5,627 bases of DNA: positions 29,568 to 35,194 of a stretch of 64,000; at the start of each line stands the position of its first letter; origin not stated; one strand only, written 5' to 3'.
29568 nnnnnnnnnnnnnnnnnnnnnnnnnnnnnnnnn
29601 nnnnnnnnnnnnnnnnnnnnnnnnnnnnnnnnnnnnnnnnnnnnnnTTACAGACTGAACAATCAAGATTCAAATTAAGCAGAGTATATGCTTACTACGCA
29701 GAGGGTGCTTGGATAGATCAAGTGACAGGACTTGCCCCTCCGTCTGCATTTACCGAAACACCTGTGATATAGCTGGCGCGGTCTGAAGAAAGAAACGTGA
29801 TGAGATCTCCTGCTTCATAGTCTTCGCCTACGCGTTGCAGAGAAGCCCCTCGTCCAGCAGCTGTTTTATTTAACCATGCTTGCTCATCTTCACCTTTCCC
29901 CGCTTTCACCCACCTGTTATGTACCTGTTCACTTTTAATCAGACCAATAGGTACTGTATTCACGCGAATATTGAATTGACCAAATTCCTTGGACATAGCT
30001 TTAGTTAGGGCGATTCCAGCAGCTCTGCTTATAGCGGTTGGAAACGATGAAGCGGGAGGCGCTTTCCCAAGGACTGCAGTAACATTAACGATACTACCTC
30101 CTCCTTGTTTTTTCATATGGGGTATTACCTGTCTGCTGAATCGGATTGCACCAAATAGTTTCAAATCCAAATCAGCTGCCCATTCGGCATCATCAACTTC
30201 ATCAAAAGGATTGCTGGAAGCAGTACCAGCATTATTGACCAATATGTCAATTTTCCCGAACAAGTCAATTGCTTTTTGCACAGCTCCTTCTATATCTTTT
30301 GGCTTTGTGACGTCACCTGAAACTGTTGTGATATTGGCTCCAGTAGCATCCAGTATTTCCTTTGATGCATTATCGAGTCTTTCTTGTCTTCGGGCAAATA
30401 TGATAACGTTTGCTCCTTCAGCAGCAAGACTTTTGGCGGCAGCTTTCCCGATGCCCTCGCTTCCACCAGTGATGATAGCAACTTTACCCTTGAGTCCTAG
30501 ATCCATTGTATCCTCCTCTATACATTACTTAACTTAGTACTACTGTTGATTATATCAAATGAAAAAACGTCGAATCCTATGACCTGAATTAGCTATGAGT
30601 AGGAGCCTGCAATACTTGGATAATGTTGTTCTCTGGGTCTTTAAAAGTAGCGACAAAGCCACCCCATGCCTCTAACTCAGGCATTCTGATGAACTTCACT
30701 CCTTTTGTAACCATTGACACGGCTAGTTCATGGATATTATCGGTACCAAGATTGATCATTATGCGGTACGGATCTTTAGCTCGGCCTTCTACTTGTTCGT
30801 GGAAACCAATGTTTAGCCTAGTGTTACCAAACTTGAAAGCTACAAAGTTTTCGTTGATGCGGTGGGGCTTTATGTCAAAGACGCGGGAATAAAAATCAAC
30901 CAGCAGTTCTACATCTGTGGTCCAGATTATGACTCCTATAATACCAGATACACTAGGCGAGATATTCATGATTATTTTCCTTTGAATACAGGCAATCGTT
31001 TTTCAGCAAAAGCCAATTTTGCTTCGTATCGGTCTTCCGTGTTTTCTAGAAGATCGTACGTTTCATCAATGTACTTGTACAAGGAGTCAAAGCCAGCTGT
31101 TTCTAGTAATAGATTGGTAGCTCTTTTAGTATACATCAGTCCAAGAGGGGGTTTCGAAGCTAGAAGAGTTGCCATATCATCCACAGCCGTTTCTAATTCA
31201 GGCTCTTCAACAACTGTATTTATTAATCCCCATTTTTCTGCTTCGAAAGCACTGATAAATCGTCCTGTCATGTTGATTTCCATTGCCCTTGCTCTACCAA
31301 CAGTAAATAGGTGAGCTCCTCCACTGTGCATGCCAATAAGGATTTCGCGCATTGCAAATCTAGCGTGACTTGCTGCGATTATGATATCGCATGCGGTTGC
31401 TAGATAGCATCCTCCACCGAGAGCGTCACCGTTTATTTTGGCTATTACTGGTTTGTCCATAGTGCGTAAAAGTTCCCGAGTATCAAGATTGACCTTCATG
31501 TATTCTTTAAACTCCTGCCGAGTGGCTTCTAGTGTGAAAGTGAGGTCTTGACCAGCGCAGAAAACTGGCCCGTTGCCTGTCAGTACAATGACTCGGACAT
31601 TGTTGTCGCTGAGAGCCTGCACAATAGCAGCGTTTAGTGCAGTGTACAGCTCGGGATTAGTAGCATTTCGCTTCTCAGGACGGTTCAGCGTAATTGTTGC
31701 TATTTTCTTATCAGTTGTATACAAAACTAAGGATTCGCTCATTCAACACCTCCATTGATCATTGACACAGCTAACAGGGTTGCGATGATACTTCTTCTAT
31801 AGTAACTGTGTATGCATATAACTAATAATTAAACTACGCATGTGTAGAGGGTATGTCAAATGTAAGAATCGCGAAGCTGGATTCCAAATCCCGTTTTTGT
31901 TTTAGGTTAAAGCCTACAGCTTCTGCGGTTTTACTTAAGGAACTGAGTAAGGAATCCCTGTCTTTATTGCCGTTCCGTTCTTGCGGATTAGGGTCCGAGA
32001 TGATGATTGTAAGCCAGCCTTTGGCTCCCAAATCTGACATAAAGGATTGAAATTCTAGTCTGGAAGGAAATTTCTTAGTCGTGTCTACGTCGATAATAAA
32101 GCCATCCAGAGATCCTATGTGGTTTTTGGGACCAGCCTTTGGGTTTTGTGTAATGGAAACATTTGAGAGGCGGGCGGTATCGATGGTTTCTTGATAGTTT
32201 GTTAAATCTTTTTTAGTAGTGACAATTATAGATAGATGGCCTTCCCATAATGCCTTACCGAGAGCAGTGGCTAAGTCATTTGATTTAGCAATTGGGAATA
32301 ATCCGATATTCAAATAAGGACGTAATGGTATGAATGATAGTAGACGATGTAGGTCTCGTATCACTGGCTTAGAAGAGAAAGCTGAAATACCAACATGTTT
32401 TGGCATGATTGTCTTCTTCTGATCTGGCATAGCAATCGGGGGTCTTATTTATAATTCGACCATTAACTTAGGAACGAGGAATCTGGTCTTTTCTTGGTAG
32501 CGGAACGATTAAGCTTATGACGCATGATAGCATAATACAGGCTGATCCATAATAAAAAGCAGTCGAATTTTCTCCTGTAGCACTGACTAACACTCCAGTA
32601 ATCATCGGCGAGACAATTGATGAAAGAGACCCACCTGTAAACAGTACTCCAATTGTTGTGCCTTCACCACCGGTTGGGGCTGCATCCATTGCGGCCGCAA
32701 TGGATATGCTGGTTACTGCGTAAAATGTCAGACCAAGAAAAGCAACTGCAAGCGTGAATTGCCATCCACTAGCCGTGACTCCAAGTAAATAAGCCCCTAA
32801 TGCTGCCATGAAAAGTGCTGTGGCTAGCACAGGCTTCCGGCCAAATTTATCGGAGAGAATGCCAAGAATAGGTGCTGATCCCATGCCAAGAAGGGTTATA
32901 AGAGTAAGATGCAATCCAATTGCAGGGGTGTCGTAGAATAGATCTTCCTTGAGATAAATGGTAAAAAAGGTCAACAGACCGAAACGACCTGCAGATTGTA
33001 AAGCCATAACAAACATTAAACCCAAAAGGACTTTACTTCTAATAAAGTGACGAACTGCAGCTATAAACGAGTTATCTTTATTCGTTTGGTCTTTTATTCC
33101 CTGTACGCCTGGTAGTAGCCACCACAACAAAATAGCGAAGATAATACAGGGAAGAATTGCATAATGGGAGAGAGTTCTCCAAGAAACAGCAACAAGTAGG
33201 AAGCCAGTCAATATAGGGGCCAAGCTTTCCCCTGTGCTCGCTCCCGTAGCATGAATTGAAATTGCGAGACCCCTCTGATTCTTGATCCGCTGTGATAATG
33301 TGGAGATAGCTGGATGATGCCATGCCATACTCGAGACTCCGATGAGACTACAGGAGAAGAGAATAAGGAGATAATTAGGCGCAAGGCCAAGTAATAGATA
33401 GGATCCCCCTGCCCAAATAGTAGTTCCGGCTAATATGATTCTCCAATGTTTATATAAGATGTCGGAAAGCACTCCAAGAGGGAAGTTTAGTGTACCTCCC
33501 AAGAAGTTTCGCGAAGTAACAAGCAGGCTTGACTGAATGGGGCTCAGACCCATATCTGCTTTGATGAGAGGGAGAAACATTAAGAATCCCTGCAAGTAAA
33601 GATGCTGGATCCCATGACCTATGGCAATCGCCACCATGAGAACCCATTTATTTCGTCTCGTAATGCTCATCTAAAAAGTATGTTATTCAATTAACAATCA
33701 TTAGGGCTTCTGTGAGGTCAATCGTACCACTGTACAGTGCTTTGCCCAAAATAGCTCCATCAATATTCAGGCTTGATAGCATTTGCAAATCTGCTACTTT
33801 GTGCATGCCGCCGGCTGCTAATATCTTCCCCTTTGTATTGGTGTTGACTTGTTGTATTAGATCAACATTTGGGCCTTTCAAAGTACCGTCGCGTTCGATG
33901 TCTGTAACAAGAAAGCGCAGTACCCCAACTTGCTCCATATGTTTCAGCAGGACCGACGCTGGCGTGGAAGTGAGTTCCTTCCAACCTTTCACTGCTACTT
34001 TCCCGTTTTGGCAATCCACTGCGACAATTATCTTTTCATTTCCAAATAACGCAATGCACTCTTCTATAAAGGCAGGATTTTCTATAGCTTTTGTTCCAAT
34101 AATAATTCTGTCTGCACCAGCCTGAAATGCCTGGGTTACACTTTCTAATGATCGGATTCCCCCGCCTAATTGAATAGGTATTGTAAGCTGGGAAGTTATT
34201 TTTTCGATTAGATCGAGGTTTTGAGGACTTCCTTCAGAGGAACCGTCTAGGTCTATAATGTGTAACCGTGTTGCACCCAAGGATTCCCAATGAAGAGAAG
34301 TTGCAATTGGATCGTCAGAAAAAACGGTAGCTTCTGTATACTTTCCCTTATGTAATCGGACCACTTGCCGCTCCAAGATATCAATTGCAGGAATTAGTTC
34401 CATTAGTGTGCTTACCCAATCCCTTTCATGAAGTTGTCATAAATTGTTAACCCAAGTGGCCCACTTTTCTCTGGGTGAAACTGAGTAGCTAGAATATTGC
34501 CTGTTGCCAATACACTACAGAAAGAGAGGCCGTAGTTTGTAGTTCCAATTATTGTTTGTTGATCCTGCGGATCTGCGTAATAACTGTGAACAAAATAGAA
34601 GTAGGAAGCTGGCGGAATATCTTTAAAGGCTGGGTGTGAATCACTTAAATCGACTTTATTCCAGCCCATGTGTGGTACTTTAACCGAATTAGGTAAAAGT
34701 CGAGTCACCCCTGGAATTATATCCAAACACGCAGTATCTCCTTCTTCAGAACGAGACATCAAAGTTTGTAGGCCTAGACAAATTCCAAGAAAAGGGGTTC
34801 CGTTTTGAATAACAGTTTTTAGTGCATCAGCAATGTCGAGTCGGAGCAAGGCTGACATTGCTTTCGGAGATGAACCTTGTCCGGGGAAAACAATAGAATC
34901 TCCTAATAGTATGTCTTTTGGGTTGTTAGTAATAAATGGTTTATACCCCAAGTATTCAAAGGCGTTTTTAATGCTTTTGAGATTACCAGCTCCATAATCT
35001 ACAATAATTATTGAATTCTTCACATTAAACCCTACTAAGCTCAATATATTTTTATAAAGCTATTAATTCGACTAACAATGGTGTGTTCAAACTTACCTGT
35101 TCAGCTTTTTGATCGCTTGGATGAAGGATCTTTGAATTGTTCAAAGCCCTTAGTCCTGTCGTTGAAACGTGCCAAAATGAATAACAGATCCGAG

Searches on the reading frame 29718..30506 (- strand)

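Call 6: search_protein_families(library=pfam, proteins=[window:29718-30506:-])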
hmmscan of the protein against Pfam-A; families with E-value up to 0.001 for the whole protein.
window:29718-30506:- (262 aa): 6 families
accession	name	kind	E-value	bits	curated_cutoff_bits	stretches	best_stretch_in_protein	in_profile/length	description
PF00106.31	adh_short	-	2.9e-50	170.9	26.6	1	8-197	1-189/195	short chain dehydrogenase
PF13561.12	adh_short_C2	-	4.4e-47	161.1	27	1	17-258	6-235/236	Enoyl-(Acyl carrier protein) reductase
PF08659.16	KR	-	5.7e-16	59.4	22.6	1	11-123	4-119/180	KR domain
PF23441.1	SDR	-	2.3e-07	30.9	27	1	9-257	9-254/258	SDR-like rossmann domain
PF13460.12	NAD_binding_10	-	1.6e-06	28.5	27.2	1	14-145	1-99/184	NAD(P)H-binding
PF01370.27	Epimerase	-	1.4e-05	25.1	20.9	1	11-105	2-83/240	NAD dependent epimerase/dehydratase family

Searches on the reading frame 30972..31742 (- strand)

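Call 8: search_protein_families(library=pfam, proteins=[window:30972-31742:-])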
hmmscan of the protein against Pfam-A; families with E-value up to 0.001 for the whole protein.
window:30972-31742:- (256 aa): 2 families
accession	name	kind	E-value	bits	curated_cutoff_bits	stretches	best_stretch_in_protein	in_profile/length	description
PF00378.25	ECH_1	-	8.7e-54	182.9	27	1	11-255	3-250/251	Enoyl-CoA hydratase/isomerase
PF16113.10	ECH_2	-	1.5e-27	97.4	27.2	1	15-196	2-190/335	Enoyl-CoA hydratase/isomerase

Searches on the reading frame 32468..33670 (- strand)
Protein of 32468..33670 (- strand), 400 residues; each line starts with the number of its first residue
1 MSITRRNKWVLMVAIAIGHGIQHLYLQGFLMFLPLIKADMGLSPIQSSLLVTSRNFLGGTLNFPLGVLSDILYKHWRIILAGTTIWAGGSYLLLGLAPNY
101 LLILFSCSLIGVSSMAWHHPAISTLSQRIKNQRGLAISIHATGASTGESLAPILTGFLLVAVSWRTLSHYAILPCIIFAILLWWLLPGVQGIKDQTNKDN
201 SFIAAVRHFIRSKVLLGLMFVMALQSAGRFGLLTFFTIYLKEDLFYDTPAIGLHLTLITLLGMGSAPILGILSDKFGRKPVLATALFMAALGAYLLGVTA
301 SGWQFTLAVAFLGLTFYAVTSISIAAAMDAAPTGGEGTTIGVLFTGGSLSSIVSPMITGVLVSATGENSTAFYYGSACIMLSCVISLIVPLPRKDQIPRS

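Call 8: search_protein_families(library=pfam, proteins=[window:32468-33670:-])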
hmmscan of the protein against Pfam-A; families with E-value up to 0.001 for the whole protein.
window:32468-33670:- (400 aa): 2 families
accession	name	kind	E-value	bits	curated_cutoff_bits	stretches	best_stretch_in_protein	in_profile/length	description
PF07690.21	MFS_1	-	2.1e-39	135.8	33.4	2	16-243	2-231/347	Major Facilitator Superfamily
PF11700.14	ATG22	-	7.5e-05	22.1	24.1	1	176-394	242-477/482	Vacuole effluxer Atg22 like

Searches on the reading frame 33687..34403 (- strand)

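Call 8: search_protein_families(library=pfam, proteins=[window:33687-34403:-])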
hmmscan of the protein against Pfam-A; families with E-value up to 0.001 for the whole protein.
window:33687-34403:- (238 aa): 4 families
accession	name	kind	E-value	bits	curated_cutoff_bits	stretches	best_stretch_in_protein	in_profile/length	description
PF00977.27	His_biosynth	-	1.8e-78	263.5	23.6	1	3-228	2-227/228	Histidine biosynthesis protein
PF01207.24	Dus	-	2.8e-06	27.1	20.4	1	57-117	167-227/311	Dihydrouridine synthase (Dus)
PF01884.23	PcrB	-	1.6e-05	25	23.9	1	23-110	130-215/226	PcrB family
PF00290.26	Trp_syntA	-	0.00031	20.2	27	1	63-109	187-232/259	Tryptophan synthase alpha chain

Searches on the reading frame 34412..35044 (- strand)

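Call 8: search_protein_families(library=pfam, proteins=[window:34412-35044:-])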
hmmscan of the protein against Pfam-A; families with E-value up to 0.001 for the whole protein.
window:34412-35044:- (210 aa): 3 families
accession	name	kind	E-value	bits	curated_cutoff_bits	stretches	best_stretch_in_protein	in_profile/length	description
PF00117.34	GATase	-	1.9e-20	73.8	22.8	1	14-206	2-187/190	Glutamine amidotransferase class-I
PF07685.20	GATase_3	-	7.8e-06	26.1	27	1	37-101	29-94/196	CobB/CobQ-like glutamine amidotransferase domain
PF01174.25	SNO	-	5.8e-05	23.5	27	1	26-195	12-173/188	SNO glutamine amidotransferase family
